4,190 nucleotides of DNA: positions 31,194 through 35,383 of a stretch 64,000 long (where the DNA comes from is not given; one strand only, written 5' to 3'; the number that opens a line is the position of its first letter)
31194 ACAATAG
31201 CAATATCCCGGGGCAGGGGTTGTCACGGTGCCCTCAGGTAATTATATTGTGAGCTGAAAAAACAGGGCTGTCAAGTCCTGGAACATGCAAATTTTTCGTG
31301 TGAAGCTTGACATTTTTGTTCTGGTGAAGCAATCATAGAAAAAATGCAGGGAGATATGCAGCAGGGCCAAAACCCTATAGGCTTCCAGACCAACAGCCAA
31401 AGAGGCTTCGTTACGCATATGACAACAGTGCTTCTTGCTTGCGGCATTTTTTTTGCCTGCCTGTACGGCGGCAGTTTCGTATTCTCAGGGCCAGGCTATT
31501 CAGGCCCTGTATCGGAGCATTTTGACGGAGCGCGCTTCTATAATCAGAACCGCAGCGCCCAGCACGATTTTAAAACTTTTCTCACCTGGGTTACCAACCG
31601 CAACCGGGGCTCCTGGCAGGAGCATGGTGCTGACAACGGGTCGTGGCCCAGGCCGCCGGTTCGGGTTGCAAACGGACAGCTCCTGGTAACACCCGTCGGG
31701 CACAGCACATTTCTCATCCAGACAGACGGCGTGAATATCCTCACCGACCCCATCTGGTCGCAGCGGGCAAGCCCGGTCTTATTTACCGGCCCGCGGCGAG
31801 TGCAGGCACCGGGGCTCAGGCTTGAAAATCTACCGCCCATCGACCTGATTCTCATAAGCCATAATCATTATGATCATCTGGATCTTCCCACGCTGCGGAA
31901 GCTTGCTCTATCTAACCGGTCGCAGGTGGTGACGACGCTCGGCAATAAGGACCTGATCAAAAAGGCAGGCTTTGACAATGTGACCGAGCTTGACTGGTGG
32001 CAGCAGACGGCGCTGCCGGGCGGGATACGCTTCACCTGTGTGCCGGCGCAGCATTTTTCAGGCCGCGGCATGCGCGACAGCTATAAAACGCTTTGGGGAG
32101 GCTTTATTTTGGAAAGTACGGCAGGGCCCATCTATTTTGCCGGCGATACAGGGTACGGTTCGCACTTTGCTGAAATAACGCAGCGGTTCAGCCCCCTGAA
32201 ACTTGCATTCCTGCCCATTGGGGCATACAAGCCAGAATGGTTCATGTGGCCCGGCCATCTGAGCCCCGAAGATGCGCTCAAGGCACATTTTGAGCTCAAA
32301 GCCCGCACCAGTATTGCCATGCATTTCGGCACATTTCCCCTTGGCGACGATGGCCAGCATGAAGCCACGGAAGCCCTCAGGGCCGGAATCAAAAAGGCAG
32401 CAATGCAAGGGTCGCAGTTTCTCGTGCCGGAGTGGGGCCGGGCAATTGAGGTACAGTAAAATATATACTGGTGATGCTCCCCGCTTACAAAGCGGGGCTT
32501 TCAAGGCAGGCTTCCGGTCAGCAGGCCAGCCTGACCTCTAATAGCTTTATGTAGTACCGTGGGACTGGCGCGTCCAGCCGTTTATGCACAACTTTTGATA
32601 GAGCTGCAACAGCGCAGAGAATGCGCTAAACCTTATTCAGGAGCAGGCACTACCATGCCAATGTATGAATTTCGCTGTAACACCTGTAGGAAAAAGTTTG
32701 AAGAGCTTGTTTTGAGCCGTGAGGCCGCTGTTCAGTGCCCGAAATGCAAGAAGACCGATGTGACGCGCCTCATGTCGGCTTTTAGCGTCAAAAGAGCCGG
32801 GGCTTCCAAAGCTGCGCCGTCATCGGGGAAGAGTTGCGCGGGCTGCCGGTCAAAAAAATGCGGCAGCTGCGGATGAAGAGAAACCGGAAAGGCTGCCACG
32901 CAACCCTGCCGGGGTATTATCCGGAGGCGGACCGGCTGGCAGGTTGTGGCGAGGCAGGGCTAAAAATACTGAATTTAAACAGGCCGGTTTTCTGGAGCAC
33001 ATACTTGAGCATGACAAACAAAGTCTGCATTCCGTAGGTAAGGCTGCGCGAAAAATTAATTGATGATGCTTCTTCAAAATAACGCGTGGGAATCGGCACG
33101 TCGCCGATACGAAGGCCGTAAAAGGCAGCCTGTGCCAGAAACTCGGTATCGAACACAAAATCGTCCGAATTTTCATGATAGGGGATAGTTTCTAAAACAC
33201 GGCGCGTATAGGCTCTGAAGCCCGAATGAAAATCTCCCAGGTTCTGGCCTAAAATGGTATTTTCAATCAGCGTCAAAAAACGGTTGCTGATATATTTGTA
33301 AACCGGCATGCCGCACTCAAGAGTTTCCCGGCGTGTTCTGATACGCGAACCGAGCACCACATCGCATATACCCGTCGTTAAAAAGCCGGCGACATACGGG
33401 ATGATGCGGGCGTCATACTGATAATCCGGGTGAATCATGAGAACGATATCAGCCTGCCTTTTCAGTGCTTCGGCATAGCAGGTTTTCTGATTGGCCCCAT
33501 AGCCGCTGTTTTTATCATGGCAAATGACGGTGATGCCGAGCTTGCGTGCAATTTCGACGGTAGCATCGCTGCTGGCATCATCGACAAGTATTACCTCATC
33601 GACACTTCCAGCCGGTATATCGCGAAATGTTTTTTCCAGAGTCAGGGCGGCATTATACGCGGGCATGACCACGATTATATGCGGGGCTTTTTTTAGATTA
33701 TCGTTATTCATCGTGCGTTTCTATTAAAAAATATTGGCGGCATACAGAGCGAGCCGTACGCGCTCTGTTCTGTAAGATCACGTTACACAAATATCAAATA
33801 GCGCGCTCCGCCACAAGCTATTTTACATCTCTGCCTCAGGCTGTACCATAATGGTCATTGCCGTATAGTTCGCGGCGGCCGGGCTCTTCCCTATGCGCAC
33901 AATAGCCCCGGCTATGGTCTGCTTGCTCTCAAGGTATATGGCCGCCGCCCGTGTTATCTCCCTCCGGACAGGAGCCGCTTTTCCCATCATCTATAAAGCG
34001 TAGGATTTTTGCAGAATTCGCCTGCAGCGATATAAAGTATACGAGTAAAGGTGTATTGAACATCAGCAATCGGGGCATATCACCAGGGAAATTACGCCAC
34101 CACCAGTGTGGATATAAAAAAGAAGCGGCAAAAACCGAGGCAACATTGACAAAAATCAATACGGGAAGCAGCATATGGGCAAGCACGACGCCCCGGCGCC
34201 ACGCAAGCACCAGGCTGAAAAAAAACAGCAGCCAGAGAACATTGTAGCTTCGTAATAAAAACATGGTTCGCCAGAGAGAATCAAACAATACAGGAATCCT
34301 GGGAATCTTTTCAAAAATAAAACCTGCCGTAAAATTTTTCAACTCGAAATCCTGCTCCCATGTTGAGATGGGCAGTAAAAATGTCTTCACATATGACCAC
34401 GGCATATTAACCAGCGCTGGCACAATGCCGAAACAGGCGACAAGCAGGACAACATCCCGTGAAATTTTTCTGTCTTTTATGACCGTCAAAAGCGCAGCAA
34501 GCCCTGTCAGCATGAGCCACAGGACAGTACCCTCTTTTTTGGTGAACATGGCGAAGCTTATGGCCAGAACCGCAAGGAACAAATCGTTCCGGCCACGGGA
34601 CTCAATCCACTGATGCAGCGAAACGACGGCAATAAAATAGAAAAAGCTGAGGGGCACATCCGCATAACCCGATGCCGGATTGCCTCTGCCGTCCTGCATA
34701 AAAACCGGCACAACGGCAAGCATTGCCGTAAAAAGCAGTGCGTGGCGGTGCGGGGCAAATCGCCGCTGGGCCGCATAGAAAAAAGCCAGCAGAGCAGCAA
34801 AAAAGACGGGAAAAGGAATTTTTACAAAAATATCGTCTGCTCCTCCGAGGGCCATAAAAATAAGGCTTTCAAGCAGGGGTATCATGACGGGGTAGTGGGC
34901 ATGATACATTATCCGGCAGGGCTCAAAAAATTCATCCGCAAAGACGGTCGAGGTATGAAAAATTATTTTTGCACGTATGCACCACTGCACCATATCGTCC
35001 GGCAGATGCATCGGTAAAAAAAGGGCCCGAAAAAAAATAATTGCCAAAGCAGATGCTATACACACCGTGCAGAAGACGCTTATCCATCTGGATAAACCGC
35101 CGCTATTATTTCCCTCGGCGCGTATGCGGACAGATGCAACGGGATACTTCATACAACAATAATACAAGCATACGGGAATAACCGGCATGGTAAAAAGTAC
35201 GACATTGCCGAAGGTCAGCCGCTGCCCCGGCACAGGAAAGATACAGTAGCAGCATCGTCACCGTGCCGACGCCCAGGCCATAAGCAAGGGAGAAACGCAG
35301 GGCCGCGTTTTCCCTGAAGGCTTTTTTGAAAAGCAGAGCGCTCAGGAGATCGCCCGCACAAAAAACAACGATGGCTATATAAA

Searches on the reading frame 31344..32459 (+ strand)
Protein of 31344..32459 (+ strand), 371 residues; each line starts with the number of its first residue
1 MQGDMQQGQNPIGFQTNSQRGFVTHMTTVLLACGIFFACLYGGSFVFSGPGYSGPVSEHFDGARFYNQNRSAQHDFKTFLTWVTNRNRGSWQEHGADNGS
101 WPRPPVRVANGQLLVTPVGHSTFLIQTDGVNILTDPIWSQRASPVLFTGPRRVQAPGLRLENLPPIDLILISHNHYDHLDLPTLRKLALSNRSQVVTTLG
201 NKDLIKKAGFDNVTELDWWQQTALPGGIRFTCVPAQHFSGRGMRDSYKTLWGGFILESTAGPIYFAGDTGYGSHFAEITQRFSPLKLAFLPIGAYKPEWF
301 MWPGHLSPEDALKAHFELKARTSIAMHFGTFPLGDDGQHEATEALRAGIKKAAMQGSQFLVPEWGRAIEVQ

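Call 65: search_protein_families(library=pfam, proteins=[window:31344-32459:+], max_evalue=0.00001)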
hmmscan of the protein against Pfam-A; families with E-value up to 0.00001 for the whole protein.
window:31344-32459:+ (371 aa): 3 families
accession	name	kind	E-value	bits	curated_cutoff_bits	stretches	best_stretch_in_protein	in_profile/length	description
PF12706.13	Lactamase_B_2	-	8.6e-44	150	27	1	131-328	2-200/200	Beta-lactamase superfamily domain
PF13483.12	Lactamase_B_3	-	2.4e-16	60.6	24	1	116-327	3-160/160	Beta-lactamase superfamily domain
PF00753.33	Lactamase_B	-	2.3e-06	28.1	22.7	0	116-178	2-56/196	Metallo-beta-lactamase superfamily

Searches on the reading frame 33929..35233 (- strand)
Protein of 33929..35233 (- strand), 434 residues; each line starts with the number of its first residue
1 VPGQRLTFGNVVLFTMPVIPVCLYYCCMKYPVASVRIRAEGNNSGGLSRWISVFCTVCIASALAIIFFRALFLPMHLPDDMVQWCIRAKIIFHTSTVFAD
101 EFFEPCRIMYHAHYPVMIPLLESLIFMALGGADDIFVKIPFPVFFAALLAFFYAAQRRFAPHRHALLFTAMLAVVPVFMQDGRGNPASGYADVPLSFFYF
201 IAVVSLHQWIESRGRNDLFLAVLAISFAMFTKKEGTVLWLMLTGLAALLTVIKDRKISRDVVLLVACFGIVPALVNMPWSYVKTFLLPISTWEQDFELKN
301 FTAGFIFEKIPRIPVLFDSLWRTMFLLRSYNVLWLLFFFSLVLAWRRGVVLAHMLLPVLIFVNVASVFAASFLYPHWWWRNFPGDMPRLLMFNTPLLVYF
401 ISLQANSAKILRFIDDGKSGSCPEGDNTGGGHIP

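Call 65: search_protein_families(library=pfam, proteins=[window:33929-35233:-], max_evalue=0.00001)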
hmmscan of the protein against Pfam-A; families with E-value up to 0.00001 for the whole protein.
window:33929-35233:- (434 aa): 1 family
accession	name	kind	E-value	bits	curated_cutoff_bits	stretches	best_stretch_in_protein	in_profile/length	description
PF13231.12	PMT_2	-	1.3e-09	38.9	26.1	1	115-279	3-160/160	Dolichyl-phosphate-mannose-protein mannosyltransferase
